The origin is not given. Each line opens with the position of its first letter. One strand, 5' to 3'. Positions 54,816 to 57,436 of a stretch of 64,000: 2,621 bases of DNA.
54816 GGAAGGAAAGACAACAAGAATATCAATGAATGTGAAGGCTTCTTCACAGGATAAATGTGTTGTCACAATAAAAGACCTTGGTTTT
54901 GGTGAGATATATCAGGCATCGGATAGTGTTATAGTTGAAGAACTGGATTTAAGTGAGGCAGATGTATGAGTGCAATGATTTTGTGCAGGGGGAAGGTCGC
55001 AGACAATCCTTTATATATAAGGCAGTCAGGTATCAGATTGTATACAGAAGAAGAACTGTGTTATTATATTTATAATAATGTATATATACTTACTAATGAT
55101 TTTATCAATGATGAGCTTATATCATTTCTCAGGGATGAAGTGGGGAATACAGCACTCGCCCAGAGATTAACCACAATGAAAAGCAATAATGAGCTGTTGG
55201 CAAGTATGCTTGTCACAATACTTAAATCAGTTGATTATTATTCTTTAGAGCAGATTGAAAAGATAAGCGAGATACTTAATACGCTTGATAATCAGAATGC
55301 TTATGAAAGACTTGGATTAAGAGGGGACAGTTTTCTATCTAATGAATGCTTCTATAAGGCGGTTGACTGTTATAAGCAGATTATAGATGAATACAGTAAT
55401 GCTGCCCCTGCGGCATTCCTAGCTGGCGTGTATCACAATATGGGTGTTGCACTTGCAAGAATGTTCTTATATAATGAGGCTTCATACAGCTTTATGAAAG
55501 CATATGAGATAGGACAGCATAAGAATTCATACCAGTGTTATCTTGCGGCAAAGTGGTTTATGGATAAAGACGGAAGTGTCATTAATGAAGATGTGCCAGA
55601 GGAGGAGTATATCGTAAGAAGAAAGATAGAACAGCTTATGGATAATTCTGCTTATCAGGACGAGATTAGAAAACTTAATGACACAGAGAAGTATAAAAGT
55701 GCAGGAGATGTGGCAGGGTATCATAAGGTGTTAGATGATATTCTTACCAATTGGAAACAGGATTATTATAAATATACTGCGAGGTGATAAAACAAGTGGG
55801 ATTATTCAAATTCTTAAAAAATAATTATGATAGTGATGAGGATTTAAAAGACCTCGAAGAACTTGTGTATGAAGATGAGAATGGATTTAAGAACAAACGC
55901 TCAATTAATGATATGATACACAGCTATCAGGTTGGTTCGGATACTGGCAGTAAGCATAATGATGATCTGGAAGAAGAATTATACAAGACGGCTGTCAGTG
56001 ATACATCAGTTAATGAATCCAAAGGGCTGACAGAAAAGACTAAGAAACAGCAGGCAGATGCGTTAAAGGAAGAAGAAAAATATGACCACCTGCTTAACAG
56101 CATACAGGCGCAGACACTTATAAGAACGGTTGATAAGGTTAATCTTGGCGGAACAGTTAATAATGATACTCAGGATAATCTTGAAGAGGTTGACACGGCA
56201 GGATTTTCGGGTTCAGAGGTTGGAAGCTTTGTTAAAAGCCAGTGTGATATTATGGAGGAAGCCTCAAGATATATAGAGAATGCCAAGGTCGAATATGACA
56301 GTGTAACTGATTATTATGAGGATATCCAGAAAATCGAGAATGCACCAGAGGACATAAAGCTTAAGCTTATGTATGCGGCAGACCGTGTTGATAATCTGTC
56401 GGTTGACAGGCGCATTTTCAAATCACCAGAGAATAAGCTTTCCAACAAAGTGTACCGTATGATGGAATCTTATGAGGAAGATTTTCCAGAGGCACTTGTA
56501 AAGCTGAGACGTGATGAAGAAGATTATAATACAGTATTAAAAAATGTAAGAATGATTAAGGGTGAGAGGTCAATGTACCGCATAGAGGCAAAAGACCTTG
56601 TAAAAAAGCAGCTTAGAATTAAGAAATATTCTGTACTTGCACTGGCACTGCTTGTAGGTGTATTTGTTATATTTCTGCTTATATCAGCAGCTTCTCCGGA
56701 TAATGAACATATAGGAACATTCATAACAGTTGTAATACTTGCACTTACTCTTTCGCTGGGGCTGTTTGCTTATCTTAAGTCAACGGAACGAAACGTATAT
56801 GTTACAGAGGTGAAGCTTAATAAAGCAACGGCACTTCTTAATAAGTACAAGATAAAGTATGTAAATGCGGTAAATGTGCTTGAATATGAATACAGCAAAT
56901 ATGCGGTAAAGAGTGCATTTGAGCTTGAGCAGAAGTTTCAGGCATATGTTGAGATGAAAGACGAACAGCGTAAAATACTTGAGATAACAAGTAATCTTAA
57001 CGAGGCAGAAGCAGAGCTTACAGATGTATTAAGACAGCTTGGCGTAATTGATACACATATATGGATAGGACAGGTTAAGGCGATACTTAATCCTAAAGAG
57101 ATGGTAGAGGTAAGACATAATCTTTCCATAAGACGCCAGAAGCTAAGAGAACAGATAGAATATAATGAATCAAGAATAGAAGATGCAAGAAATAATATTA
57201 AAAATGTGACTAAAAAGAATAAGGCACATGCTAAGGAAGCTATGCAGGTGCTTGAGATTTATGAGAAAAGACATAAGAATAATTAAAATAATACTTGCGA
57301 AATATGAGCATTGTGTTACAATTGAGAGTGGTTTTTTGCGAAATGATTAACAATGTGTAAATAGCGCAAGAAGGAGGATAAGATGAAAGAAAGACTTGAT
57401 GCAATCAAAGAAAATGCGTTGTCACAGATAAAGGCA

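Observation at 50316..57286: Translationally coupled four-gene operon of unknown function: giant scaffold, Hsp70 relic, TPR-like protein, membrane coiled-coil protein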

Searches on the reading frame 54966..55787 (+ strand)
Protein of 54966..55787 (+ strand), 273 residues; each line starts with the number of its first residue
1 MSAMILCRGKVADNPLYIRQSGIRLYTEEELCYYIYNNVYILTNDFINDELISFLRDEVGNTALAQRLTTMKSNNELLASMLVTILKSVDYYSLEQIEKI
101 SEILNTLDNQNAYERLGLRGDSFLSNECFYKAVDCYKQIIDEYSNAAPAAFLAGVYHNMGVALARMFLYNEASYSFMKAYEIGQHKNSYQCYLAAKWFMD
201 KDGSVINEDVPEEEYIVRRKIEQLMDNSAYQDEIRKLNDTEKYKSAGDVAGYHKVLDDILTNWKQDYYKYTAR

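Call 3: search_protein_families(library=pfam, proteins=[window:54966-55787:+], max_evalue=0.1)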
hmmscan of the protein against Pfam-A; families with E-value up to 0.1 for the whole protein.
window:54966-55787:+ (273 aa): 5 families
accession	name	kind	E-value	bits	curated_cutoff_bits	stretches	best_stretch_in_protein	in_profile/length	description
PF00515.34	TPR_1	-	0.0018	18.5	27.8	0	117-141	5-29/34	Tetratricopeptide repeat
PF07719.23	TPR_2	-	0.0032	17.9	27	0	154-182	2-30/34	Tetratricopeptide repeat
PF25575.1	TPR_BSK1_C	-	0.0063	16.8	42.2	1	83-151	12-80/118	Serine/threonine-protein kinase BSK1-like, TPR repeats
PF13424.12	TPR_12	-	0.0084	16.7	30.1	1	119-182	9-74/77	Tetratricopeptide repeat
PF17432.8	DUF3458_C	-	0.059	13.2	24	1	37-110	230-304/320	Domain of unknown function (DUF3458_C) ARM repeats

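Call 4: search_protein_families(library=ncbifam, proteins=[window:54966-55787:+], max_evalue=0.1)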
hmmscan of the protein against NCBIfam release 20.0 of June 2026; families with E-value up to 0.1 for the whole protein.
window:54966-55787:+ (273 aa): 0 families

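Call 6: search_protein_families(library=padloc, proteins=[window:54966-55787:+], max_evalue=0.1)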
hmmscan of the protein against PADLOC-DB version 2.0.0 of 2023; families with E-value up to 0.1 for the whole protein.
window:54966-55787:+ (273 aa): 0 families

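Call 34: search_protein_families(library=pfam, alignment_id=A4, max_evalue=0.01)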
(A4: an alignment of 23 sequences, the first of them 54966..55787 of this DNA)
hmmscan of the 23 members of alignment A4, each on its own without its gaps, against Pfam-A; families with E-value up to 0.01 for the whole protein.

A. member 1, window:54966-55787:+ (273 aa): 4 families
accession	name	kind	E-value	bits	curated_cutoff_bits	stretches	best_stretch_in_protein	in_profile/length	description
PF00515.34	TPR_1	-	0.0018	18.5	27.8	0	117-141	5-29/34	Tetratricopeptide repeat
PF07719.23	TPR_2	-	0.0032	17.9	27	0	154-182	2-30/34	Tetratricopeptide repeat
PF25575.1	TPR_BSK1_C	-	0.0063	16.8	42.2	0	83-151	12-80/118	Serine/threonine-protein kinase BSK1-like, TPR repeats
PF13424.12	TPR_12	-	0.0084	16.7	30.1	0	119-182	9-74/77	Tetratricopeptide repeat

B. families by the number of members that match (of 23 scanned): 12 families
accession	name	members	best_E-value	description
PF07719.23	TPR_2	20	6.1e-07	Tetratricopeptide repeat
PF00515.34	TPR_1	19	2.4e-06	Tetratricopeptide repeat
PF13424.12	TPR_12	15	3.2e-08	Tetratricopeptide repeat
PF13181.12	TPR_8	14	2.5e-05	Tetratricopeptide repeat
PF13374.12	TPR_10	7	0.00026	Tetratricopeptide repeat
PF25575.1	TPR_BSK1_C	2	7.9e-05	Serine/threonine-protein kinase BSK1-like, TPR repeats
PF13428.12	TPR_14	2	0.0019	Tetratricopeptide repeat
PF25068.1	ARM_TT21_4th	1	0.0038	Tetratricopeptide repeat protein 21 forth ARM domain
PF13414.12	TPR_11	1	0.004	TPR repeat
PF06331.17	Tfb5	1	0.0049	Transcription factor TFIIH complex subunit Tfb5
PF09986.15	DUF2225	1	0.0074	Uncharacterized protein conserved in bacteria (DUF2225)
PF13176.12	TPR_7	1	0.0075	Tetratricopeptide repeat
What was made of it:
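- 54966..55787 (+): g3: family-specific N-domain (aa 1-105) + three TPR-like repeats (aa ~106-210) + C-terminal helix (WKxEYR). TPR Pfam models hit 20 of 23 orthologues (call 34).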

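Call 35: search_solved_structures(query=A4, max_evalue=1)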
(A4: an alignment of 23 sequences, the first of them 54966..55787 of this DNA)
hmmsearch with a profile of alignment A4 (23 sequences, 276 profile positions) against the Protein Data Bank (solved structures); distinct sequences matched with E-value up to 1: 132 (the best 60 are shown).
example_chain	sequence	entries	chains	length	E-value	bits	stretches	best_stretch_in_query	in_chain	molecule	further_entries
9qhb_A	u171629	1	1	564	9.7e-36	126.7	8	154-191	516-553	Engineered tetratricopeptide repeat protein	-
8bu0_A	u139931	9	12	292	4.8e-24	88.3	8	154-186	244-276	Consensus tetratricopeptide repeat protein | Crystal structure of an 8-repeat consensus TPR superhelix with Zinc. | Monomer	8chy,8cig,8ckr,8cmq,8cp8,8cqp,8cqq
9qhc_A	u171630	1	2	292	1.9e-20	76.5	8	154-184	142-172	Engineered tetratricopeptide repeat protein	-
9gzg_A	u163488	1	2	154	1.3e-14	57.4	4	154-191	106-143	Engineered CTPR protein with glutamic acids for conductivity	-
8ch0_A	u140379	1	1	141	2.5e-13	53.2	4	154-184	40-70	Consensus tetratricopeptide repeat protein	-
2fo7_A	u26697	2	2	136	2.7e-13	53.1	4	154-184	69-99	SYNTHETIC CONSENSUS TPR PROTEIN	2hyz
7obi_A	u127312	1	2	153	6.9e-12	48.4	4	154-186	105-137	CTPR-rv4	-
1na0_A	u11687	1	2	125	2e-10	43.7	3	154-192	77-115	designed protein CTPR3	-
7y4i_A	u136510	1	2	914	5.3e-09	39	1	148-180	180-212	Probable UDP-N-acetylglucosamine--peptide N-acetylglucosaminyltransferase SPINDLY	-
2wqh_A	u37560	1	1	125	6e-09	38.8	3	154-192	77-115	CTPR3Y3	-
8dtf_A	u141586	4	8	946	7.3e-09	38.5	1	148-180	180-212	Probable UDP-N-acetylglucosamine--peptide N-acetylglucosaminyltransferase SPINDLY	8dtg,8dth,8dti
8ump_A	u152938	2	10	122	1.7e-08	37.3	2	120-185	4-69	T33-ml35-redesigned-TPR-domain-fold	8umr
6vfj_B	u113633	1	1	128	2.1e-08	37.1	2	154-205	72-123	I53_dn5B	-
3kd7_A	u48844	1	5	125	3.6e-08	36.3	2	154-187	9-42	CTPR390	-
6vfh_A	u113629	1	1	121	5.1e-08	35.8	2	135-185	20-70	T33_dn10A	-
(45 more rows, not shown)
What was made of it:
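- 54966..55787 (+): The profile hits consensus TPRs and co-chaperone TPR domains in the PDB (call 35).
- On TPR proteins (Pfam clan TPR): However, 20 of 23 orthologues hit TPR_2 (best E 6e-7; call 34), and the family profile hits consensus TPR proteins at E down to 1e-35 (call 35).
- Closest known: TPR co-chaperones of Hsp70/Hsp90. Same: The g3 profile aligns to their three-TPR-plus-capping-helix modules at E 2e-5 to 3e-3 (call 35). g3 partners an Hsp70-fold protein.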

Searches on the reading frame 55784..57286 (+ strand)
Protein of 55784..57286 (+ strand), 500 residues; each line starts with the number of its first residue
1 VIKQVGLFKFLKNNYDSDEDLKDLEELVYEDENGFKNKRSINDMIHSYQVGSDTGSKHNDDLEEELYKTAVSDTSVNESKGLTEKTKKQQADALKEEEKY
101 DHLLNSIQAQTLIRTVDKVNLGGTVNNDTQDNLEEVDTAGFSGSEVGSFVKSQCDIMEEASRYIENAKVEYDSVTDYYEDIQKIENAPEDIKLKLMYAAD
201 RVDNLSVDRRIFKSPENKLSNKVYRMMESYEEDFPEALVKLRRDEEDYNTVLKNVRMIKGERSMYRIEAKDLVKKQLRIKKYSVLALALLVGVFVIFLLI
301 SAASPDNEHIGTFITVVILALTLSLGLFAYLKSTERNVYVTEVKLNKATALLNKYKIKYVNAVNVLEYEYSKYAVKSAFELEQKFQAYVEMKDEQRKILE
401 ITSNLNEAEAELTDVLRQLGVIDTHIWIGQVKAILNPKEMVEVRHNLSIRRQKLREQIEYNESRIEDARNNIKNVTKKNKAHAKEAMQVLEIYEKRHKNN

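Call 3: search_protein_families(library=pfam, proteins=[window:55784-57286:+], max_evalue=0.1)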
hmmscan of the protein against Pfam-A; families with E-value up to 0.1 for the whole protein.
window:55784-57286:+ (500 aa): 1 family
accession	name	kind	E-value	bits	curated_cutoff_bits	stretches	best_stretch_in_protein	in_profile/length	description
PF11683.13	DUF3278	-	0.091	13.3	26.6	0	289-359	44-114/130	Protein of unknown function (DUF3278)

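Call 4: search_protein_families(library=ncbifam, proteins=[window:55784-57286:+], max_evalue=0.1)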
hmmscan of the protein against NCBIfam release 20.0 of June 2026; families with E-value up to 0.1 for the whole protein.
window:55784-57286:+ (500 aa): 1 family
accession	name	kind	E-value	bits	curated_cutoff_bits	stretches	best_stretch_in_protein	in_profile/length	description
NF006754.0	PRK09274.1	equivalog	0.014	13.5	478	1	387-459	473-548/555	fatty acid CoA ligase family protein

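Call 6: search_protein_families(library=padloc, proteins=[window:55784-57286:+], max_evalue=0.1)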
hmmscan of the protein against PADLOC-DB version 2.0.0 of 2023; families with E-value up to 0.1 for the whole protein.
window:55784-57286:+ (500 aa): 0 families

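Call 28: search_solved_structures(query=A3, max_evalue=1)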
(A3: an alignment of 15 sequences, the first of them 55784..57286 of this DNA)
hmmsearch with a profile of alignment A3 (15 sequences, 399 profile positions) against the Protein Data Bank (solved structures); distinct sequences matched with E-value up to 1: 1.
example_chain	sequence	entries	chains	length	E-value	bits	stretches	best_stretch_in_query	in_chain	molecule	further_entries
5f4y_A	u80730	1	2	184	0.68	12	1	343-391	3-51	Protein Shroom2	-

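Call 29: search_protein_families(library=pfam, alignment_id=A3, max_evalue=0.01)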
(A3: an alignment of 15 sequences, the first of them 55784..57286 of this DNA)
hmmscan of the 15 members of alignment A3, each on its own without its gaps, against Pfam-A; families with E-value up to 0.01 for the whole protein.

A. member 1, window:55784-57286:+ (500 aa): 0 families

B. families by the number of members that match (of 15 scanned): 11 families
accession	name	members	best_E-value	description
PF20990.2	DUF2207_C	3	4.3e-06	Predicted membrane protein (DUF2207) C-terminal domain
PF03706.18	LPG_synthase_TM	2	0.0004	Lysylphosphatidylglycerol synthase TM region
PF24838.2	8xMP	1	0.0012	Octameric membrane protein family (8xMP)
PF20237.3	DUF6594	1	0.0014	Family of unknown function (DUF6594)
PF02465.23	FliD_N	1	0.0018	Flagellar hook-associated protein 2 N-terminus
PF24829.1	Phage_connect_2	1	0.0026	Phage connector protein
PF09591.15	DUF2463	1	0.0029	Protein of unknown function (DUF2463)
PF20479.3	TMEM128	1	0.0069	TMEM128 protein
PF07344.16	Amastin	1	0.0075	Amastin surface glycoprotein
PF20563.3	DUF6773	1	0.008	Family of unknown function (DUF6773)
PF13829.11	DUF4191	1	0.0085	Domain of unknown function (DUF4191)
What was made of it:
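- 55784..57286 (+): g4: membrane hairpin protein (500 aa; start may be GTG 55796). No Pfam, NCBIfam or PDB sequence match (calls 3, 4, 28, 29).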
